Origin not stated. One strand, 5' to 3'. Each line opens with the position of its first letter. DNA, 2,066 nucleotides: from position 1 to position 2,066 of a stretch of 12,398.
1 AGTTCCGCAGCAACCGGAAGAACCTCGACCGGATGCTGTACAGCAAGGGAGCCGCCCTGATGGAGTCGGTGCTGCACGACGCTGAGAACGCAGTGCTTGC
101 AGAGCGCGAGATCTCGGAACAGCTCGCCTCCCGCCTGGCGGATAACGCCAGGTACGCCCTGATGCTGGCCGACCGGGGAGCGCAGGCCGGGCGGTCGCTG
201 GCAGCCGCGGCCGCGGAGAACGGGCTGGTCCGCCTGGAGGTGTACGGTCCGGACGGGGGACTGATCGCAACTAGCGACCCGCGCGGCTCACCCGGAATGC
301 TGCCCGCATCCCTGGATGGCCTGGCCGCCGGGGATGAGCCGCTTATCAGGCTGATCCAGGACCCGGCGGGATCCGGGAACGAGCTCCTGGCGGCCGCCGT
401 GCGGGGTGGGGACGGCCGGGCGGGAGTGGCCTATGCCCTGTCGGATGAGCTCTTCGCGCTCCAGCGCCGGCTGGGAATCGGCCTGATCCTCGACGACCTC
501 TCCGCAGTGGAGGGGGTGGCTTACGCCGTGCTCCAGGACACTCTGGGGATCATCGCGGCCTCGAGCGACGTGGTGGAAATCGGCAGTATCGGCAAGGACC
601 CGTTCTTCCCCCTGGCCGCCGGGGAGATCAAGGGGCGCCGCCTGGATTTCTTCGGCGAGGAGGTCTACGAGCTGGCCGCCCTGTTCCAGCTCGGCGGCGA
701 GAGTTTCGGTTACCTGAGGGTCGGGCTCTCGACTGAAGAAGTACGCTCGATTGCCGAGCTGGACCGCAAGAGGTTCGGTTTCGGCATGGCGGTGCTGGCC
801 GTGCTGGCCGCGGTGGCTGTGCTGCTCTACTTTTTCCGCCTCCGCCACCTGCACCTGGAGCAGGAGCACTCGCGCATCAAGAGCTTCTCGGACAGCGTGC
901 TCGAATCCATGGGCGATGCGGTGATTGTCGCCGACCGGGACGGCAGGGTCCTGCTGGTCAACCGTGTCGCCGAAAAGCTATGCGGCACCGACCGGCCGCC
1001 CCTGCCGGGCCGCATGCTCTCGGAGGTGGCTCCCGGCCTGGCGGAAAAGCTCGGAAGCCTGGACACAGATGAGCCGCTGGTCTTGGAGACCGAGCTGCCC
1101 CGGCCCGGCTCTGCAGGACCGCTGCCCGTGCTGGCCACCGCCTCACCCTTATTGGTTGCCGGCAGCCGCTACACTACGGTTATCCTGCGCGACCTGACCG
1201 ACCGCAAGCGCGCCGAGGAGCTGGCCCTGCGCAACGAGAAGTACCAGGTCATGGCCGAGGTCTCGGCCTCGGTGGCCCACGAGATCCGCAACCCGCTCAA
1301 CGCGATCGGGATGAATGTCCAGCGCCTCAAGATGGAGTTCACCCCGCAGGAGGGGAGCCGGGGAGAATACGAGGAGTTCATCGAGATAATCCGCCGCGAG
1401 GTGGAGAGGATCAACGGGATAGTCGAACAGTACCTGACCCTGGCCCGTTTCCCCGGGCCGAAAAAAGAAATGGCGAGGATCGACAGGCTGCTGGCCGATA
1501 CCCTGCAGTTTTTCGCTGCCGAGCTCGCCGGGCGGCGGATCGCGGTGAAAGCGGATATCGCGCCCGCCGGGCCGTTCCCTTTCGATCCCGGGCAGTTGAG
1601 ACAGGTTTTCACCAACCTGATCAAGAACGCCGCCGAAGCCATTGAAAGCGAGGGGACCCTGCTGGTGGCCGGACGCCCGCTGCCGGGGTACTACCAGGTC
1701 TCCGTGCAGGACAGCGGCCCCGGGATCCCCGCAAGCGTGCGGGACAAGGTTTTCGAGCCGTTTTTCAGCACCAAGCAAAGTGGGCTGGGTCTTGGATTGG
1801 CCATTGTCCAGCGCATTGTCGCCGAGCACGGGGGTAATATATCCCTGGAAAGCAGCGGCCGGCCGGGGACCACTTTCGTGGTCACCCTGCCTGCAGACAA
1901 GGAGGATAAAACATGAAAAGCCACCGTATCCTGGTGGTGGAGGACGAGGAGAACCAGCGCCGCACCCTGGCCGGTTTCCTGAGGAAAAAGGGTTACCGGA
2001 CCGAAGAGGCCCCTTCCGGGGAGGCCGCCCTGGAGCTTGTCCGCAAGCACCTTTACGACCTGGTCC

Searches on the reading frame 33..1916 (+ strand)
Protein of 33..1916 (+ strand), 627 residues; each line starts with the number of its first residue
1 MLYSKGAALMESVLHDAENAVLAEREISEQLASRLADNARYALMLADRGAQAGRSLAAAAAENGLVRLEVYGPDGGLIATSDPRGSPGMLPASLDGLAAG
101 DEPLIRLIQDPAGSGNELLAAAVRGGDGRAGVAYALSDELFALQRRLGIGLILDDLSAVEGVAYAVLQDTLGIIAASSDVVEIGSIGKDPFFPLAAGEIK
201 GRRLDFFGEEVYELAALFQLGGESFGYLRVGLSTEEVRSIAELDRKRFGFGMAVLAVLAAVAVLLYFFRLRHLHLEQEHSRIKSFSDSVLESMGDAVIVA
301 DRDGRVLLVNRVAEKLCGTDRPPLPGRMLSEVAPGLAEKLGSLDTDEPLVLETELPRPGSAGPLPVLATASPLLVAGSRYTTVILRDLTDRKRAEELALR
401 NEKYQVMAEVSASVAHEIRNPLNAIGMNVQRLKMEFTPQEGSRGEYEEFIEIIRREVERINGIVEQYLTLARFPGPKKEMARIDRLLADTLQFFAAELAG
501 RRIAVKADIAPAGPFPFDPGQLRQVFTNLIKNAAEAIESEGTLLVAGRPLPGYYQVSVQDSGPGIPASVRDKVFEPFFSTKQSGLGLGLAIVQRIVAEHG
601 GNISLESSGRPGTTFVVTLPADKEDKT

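Call 3: search_protein_families(library=pfam, proteins=[window:33-1916:+], max_evalue=0.01)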
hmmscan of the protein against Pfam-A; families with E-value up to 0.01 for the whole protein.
window:33-1916:+ (627 aa): 7 families
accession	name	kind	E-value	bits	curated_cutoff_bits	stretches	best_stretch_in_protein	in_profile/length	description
PF02518.31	HATPase_c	-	5.1e-25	88.5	26.4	1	518-622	2-110/111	Histidine kinase-, DNA gyrase B-, and HSP90-like ATPase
PF00512.31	HisKA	-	5.4e-15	55.6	26.9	1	408-472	3-62/66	His Kinase A (phospho-acceptor) domain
PF00989.32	PAS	-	6.7e-09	36.2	22.6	1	288-335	5-52/113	PAS fold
PF08448.16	PAS_4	-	6.3e-08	33.3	23.1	1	290-393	1-110/110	PAS fold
PF13188.13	PAS_8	-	3.3e-06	27.2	21.8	1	288-338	5-52/65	PAS domain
PF13426.13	PAS_9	-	0.00019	22.1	27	1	295-390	2-103/103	PAS domain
PF17203.10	sCache_3_2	-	0.0095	16.4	28.4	0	144-238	35-132/140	Single cache domain 3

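Call 4: search_protein_families(library=ncbifam, proteins=[window:33-1916:+], max_evalue=0.01)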
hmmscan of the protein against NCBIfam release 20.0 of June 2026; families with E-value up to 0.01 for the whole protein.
window:33-1916:+ (627 aa): 85 families (the best 25 are shown)
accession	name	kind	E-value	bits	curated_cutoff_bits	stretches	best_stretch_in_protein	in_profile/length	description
NF008468.0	PRK11360.1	equivalog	1.2e-67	228.7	646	1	275-626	259-613/616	two-component system sensor histidine kinase AtoS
NF007688.0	PRK10364.1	equivalog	1.4e-43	149.3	479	1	389-625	222-455/460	two-component system sensor histidine kinase ZraS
NF046044.1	PnpS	equivalog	3.5e-39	134.9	400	1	277-620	48-390/390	two-component system histidine kinase PnpS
TIGR02966.1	phoR_proteo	equivalog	1.1e-33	116.7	334.2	1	287-618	9-332/333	phosphate regulon sensor histidine kinase PhoR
NF053867.1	SprKinKinDBac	equivalog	1.1e-33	116.5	775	1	383-623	265-499/500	sporulation kinase KinD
NF033092.0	HK_WalK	equivalog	1.3e-33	116.5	725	1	277-620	255-593/594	cell wall metabolism sensor histidine kinase WalK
NF046020.1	HisKinCckABruc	equivalog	2.2e-33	115.2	1000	2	383-623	456-709/868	cell cycle histidine kinase CckA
NF047497.1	HK_LIC_12097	equivalog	7.2e-31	107.2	500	1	385-621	128-366/367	LIC_12097 family sensor histidine kinase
NF052574.1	HisKinEspCMyxo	equivalog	3.3e-30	104.9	1200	1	329-623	337-639/785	serine histidine kinase EspC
NF010411.0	PRK13837.1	equivalog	3.3e-30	104.8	647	1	412-624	455-678/828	two-component system VirA-like sensor kinase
NF006800.0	PRK09303.1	equivalog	1.1e-29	103.6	342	1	401-622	145-378/383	histidine kinase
NF008312.0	PRK11100.1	equivalog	4e-29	101.8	356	1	395-622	244-475/477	two-component system sensor histidine kinase CreC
NF052573.1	HisKinEspAMyxo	equivalog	6.6e-29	100.5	1400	1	288-623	258-613/755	serine histidine kinase EspA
NF046026.1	HisKinCckACaul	equivalog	2.7e-27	95.2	1000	1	380-625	275-536/678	cell cycle histidine kinase CckA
NF047496.1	HK_LIC11548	equivalog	3e-27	95.6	750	1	395-620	349-588/589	LIC_11548 family sensor histidine kinase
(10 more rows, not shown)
